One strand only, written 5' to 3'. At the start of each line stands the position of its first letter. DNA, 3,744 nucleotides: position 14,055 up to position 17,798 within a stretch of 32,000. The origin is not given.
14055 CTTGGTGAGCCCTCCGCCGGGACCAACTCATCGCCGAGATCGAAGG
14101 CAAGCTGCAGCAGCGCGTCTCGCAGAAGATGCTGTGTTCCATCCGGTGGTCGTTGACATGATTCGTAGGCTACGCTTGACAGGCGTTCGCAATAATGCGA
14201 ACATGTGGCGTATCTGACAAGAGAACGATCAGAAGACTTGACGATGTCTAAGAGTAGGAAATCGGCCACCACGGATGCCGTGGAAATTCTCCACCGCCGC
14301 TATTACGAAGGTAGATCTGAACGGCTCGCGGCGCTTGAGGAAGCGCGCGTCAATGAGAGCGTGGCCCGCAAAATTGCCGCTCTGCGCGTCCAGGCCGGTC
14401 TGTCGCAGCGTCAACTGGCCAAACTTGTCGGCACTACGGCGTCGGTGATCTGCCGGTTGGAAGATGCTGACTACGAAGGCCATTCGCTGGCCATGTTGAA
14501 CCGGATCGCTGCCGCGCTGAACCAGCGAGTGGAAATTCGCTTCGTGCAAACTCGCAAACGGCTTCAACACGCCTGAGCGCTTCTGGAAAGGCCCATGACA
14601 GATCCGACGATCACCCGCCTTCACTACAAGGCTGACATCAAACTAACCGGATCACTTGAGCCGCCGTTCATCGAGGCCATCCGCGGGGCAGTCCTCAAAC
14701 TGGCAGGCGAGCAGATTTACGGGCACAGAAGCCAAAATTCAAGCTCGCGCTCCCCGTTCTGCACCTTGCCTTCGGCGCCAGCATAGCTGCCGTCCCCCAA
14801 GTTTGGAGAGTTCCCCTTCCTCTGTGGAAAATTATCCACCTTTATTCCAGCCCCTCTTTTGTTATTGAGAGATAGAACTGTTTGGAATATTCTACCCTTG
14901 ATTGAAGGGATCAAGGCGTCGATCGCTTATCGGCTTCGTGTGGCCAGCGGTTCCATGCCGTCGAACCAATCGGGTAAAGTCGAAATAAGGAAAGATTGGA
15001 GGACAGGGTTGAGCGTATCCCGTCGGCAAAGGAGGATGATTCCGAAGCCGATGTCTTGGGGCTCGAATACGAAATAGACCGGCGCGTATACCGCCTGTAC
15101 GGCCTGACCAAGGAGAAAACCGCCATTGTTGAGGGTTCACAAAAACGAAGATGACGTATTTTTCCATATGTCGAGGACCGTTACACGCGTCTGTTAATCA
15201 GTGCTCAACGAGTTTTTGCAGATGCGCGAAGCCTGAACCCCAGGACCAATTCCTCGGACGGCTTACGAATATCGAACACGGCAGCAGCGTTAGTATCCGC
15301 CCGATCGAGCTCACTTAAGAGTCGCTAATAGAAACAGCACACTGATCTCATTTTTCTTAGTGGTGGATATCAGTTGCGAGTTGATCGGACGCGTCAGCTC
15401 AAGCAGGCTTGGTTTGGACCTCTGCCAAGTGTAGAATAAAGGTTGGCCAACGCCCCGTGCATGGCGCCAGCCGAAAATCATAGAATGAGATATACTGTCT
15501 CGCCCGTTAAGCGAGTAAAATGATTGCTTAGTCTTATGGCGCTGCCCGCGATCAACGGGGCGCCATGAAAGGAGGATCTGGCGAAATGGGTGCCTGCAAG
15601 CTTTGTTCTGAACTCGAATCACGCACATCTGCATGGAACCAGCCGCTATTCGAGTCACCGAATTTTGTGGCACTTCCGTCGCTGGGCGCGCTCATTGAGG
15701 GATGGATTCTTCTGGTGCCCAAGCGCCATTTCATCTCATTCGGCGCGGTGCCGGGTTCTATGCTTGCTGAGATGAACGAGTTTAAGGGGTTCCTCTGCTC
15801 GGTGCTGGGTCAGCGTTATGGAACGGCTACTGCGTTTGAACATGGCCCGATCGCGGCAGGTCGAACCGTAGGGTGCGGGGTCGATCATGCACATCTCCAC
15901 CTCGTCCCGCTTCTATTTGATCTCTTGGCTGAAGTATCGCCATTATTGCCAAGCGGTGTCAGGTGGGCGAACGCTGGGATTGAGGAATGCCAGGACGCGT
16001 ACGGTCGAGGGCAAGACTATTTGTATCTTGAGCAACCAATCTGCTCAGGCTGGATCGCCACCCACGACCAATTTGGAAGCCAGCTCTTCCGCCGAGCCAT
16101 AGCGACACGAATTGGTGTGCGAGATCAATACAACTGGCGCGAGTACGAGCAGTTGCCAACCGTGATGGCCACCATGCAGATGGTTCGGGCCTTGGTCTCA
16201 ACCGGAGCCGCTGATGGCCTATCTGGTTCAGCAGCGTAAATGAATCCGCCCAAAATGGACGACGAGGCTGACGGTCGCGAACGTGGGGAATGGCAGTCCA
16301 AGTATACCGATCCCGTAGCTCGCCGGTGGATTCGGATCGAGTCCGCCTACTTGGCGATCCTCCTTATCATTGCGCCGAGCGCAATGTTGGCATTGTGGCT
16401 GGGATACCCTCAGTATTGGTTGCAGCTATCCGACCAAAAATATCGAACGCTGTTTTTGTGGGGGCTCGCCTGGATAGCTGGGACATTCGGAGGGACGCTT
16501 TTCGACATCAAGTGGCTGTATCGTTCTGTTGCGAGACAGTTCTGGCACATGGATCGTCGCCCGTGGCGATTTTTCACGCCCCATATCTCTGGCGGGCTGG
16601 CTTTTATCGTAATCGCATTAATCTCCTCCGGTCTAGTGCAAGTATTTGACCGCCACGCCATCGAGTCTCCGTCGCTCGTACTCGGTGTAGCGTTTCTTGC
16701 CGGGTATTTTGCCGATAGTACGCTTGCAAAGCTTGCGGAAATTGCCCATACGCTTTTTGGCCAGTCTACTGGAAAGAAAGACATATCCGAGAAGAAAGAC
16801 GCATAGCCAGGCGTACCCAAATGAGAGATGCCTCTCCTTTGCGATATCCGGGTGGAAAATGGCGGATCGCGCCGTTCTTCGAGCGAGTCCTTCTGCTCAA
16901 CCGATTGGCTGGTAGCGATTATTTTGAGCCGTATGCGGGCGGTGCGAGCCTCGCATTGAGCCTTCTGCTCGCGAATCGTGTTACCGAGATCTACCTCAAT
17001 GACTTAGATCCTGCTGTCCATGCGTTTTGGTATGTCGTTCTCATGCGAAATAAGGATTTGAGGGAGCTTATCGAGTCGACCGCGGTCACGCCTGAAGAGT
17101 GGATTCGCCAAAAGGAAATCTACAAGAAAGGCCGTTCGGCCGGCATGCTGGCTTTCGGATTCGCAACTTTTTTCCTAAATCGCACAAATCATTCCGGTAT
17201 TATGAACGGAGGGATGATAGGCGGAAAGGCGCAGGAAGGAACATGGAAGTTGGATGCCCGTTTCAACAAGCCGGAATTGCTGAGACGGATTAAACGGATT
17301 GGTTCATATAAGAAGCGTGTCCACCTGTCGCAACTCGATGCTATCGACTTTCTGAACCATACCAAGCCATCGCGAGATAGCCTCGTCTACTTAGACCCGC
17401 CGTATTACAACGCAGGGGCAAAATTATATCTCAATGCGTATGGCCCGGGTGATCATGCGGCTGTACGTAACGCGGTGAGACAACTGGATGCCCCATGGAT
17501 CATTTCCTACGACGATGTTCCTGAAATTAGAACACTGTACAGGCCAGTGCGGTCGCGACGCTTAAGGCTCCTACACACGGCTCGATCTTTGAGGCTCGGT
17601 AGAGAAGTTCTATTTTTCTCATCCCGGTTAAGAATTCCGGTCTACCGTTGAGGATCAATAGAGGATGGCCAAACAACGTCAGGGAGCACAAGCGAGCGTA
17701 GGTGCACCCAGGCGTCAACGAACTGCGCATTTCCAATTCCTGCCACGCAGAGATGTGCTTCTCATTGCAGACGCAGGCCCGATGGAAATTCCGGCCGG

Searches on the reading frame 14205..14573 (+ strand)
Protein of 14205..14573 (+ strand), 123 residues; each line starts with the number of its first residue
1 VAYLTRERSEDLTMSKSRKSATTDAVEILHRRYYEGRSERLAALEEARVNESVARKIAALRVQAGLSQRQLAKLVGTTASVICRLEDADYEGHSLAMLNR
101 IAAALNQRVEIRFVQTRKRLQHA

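Call 3: search_protein_families(library=pfam, proteins=[window:14205-14573:+], max_evalue=1)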
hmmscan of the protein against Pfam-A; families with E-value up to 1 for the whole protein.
window:14205-14573:+ (123 aa): 9 families
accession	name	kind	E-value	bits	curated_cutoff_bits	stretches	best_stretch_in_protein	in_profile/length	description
PF13560.12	HTH_31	-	2.2e-07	31.5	27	1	54-106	3-55/64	Helix-turn-helix domain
PF13744.12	HTH_37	-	6.9e-07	29.4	27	1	45-112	11-78/80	Helix-turn-helix domain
PF01381.28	HTH_3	-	9.6e-06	26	23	1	57-106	1-49/55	Helix-turn-helix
PF12844.13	HTH_19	-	0.00012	22.3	30.2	1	55-107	2-53/64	Helix-turn-helix domain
PF13443.12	HTH_26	-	0.0028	18.3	22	1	58-107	3-52/63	Cro/C1-type HTH DNA-binding domain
PF13413.12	HTH_25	-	0.025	14.8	24.6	1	59-91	4-36/62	Helix-turn-helix domain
PF13936.12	HTH_38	-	0.079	13.2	27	1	56-84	12-39/44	Helix-turn-helix domain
PF13412.12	HTH_24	-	0.13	12.3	21.9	1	58-80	10-32/48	Winged helix-turn-helix DNA-binding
PF13384.12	HTH_23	-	0.15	12.3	24.6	1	55-85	7-37/50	Homeodomain-like domain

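Call 4: search_protein_families(library=padloc, proteins=[window:14205-14573:+], max_evalue=1)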
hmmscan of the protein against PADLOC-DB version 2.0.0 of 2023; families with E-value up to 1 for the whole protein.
window:14205-14573:+ (123 aa): 13 families
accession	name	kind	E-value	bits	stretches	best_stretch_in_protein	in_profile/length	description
PDLC02926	HTH_VI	-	5e-07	27.9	1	55-111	4-59/92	-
PDLC04142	capH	-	1.1e-06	27.6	1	51-115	5-61/103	capH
PDLC03952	RmrA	-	0.00093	16.1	1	47-117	17-86/395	-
PDLC03665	Control_protein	-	0.0013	16.9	1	53-106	9-62/77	control protein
PDLC03536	REase_II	-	0.0013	16.4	1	49-106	7-63/237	Type II restriction enzyme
PDLC03953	RmrA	-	0.0019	15.5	1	52-110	5-62/373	-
PDLC03949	RmrA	-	0.0019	15.1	1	56-110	6-59/363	-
PDLC03951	RmrA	-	0.0021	15.1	1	54-110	10-65/400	-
PDLC03955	RmrA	-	0.0027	15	1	55-110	23-77/371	-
PDLC03946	RmrA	-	0.0061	13.3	1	56-119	6-68/357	-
PDLC03956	RmrA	-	0.0075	13.4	1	56-111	12-67/399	-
PDLC03671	Control_protein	-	0.01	14.1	1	49-110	11-71/84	control protein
PDLC04760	PDC-M64C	-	0.025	12.9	1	50-107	24-80/93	-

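Call 5: search_protein_families(library=ncbifam, proteins=[window:14205-14573:+], max_evalue=1)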
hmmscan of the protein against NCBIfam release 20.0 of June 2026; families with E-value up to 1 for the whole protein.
window:14205-14573:+ (123 aa): 13 families
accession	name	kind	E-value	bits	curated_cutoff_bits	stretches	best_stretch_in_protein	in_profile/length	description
TIGR03070.1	couple_hipB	subfamily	1.5e-06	28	71.65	1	54-107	4-56/58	type II toxin-antitoxin system Y4mF family antitoxin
NF007408.0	PRK09943.1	equivalog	8.4e-06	25.5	211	1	52-101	7-55/185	HTH-type transcriptional regulator PuuR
TIGR03830.1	CxxCG_CxxCG_HTH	subfamily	1.3e-05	25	61.8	1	27-91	40-104/127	type II TA system antitoxin MqsA family protein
NF041951.1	phage_RstR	subfamily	2.6e-05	24.4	80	1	53-106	3-55/108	RstR family transcriptional repressor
TIGR00270.2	TIGR00270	equivalog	0.00014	21.7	110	1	25-91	48-114/159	multiprotein bridging factor aMBF1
NF006015.0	PRK08154.1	subfamily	0.00028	20.1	204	1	39-110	17-87/314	anaerobic benzoate catabolism transcriptional regulator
TIGR02612.1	mob_myst_A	hypoth_equivalog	0.00089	19.2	122.6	1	38-114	10-88/150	mobile mystery protein A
NF007257.0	PRK09706.1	subfamily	0.0061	16.4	101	1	50-96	3-51/135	transcriptional repressor DicA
NF003057.0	PRK03975.1-5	subfamily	0.0082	15.8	168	1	63-92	18-47/134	putative transcriptional regulator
NF047948.1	male_kill_WMK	equivalog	0.012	15.1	300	1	51-109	4-61/300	WO male-killing family protein Wmk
TIGR02937.1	sigma70-ECF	superfamily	0.015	15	42.9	1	54-85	122-153/165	sigma-70 family RNA polymerase sigma factor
NF038139.1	Reg_Aceta_RamB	equivalog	0.019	13.6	700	1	54-106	4-55/465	acetate metabolism transcriptional regulator RamB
NF007271.0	PRK09726.1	equivalog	0.026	14.5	79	1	53-107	13-66/88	type II toxin-antitoxin system antitoxin HipB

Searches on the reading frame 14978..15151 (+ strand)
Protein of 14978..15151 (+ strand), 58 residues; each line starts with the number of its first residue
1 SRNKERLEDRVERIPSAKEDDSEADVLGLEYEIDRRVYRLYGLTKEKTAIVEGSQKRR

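Call 82: search_dna_similar(query=window:14978-15151:+, collection=plasmids, mode=protein, max_evalue=1, max_rows=12)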
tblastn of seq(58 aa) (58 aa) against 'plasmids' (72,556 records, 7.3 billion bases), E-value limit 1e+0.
Records with a match: 1; places in all: 1; records where one place covers at least 80% of the query: 0.
Best place of each record, by identity: <60% 1.
By first word of the organism name: Planktothrix 1.
By predicted mobility (MOB-suite, as given by PLSDB): non-mobilizable 1.
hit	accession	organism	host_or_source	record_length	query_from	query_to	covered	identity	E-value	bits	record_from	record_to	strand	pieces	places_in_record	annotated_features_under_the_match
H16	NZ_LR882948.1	Planktothrix agardhii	-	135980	11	54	76%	47.7%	3e-4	43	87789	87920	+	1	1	DNA methyltransferase | hypothetical protein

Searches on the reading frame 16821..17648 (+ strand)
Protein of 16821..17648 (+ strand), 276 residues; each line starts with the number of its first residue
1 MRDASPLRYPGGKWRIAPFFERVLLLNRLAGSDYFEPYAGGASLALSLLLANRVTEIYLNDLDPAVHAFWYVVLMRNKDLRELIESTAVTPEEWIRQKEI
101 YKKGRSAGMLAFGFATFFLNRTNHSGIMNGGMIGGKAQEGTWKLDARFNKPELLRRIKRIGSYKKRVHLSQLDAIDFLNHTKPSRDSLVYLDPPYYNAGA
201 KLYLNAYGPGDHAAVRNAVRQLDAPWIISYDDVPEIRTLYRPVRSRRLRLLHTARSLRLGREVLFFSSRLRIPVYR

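Call 3: search_protein_families(library=pfam, proteins=[window:16821-17648:+], max_evalue=1)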
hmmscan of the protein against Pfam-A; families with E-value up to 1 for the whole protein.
window:16821-17648:+ (276 aa): 3 families
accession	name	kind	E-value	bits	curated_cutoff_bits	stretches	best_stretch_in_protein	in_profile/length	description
PF02086.21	MethyltransfD12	-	2.9e-14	53.8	22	1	9-241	1-240/253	D12 class N6 adenine-specific DNA methyltransferase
PF07268.16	EppA_BapA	-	0.13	12.6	29.1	1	150-191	43-84/138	Exported protein precursor (EppA/BapA)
PF22555.1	DAM-like-phage1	-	0.24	11.1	27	1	152-199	130-180/274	Phage DNA Adenine Methylase-like domain 1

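Call 4: search_protein_families(library=padloc, proteins=[window:16821-17648:+], max_evalue=1)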
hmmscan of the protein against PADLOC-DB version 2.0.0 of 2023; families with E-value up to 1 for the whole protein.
window:16821-17648:+ (276 aa): 19 families
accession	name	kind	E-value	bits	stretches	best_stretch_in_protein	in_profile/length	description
PDLC04018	PD-Lambda-5_B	-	8.4e-107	354.8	1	3-273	4-276/291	-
PDLC03358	MTase_II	-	8.2e-94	312.2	1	4-273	5-278/301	Type II methyltransferase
PDLC04019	PD-Lambda-5_B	-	5.6e-59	196.8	1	1-163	1-163/167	-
PDLC03247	MTase_II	-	4.5e-28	96.3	1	5-242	4-234/282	Type II methyltransferase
PDLC03717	oMTase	-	3.2e-18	64.1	1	5-241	4-234/285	orphan methyltransferase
PDLC03294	MTase_II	-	1.1e-14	52.7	1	6-245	7-244/272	Type II methyltransferase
PDLC03735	oMTase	-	1.1e-12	46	1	7-249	11-259/284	orphan methyltransferase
PDLC03302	MTase_II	-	6.4e-09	33.1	1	31-207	384-553/626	Type II methyltransferase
PDLC03253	MTase_II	-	3.8e-08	31.4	1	29-243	25-226/253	Type II methyltransferase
PDLC03729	oMTase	-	2.7e-07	28.4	1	5-248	6-245/275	orphan methyltransferase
PDLC03244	MTase_II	-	5.5e-07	27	1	6-229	30-247/295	Type II methyltransferase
PDLC03349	MTase_II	-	1.3e-06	25.7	1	7-86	9-84/374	Type II methyltransferase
PDLC03266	MTase_II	-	2.2e-05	22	1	7-196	18-198/285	Type II methyltransferase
PDLC03383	MTase_II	-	3.7e-05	21.3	2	164-199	191-225/318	Type II methyltransferase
PDLC03264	MTase_II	-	0.0026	15.1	1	156-229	165-234/306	Type II methyltransferase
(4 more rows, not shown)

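Call 5: search_protein_families(library=ncbifam, proteins=[window:16821-17648:+], max_evalue=1)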
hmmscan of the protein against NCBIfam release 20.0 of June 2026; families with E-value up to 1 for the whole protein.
window:16821-17648:+ (276 aa): 1 family
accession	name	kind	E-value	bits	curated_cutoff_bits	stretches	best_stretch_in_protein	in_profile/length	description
TIGR00571.1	dam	subfamily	1.3e-14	54.6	114.85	1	6-251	4-247/267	Dam family site-specific DNA-(adenine-N6)-methyltransferase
